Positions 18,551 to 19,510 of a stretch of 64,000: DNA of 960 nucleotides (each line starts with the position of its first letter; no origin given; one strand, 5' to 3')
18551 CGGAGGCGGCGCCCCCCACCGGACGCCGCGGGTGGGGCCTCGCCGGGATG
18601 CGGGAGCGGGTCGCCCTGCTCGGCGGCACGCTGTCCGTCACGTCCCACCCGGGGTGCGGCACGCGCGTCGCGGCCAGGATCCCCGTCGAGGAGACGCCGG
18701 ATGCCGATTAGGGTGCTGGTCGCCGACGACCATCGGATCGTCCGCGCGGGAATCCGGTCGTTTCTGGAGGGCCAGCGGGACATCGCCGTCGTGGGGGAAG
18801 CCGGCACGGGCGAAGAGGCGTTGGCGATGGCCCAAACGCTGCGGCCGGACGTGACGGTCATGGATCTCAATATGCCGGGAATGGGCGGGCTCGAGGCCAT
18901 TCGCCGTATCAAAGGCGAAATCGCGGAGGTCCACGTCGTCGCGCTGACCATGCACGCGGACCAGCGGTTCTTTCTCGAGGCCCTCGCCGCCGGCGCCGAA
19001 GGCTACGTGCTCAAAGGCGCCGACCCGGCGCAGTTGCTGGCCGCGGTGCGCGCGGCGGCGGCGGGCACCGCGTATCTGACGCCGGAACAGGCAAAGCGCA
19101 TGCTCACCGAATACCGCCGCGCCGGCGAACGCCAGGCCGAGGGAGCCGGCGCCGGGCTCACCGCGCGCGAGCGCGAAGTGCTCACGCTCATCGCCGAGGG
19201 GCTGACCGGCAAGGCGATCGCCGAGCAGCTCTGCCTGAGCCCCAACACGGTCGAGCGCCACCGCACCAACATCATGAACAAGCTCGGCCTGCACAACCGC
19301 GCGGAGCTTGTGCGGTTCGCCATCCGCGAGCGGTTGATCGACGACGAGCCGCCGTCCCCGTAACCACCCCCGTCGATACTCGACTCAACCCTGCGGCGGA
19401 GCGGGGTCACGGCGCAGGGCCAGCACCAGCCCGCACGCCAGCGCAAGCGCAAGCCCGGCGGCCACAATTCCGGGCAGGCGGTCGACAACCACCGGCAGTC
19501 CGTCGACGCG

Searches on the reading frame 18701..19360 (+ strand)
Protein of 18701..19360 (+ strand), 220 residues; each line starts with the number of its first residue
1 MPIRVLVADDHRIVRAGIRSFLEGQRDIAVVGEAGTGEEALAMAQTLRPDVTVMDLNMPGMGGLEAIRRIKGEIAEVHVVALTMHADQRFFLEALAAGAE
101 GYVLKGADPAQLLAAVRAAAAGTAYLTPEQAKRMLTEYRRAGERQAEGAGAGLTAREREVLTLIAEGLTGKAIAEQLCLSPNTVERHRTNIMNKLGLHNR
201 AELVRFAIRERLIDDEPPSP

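Call 23: search_protein_families(library=pfam, proteins=[window:18701-19360:+], max_evalue=0.01)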
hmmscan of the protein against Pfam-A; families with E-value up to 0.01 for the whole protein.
window:18701-19360:+ (220 aa): 8 families
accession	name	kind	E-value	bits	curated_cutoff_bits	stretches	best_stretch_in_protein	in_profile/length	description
PF00072.30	Response_reg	-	3.9e-30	104.7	30.2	1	5-117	1-111/111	Response regulator receiver domain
PF00196.25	GerE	-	9e-22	76.9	23.5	1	153-207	3-57/57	Bacterial regulatory proteins, luxR family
PF08281.18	Sigma70_r4_2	-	6e-07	29.4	25.7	1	152-194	10-53/54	Sigma-70, region 4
PF13384.12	HTH_23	-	6.4e-05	23.1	24.6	1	158-188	8-38/50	Homeodomain-like domain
PF04545.22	Sigma70_r4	-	0.002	18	24.1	1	151-195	3-48/50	Sigma-70, region 4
PF13936.12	HTH_38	-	0.0038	17.4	27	1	153-187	5-40/44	Helix-turn-helix domain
PF13542.12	HTH_Tnp_ISL3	-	0.004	17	27.4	1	157-186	17-45/51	Helix-turn-helix domain of transposase family ISL3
PF14493.12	HTH_40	-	0.0069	17.1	27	0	158-192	3-37/89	Helix-turn-helix domain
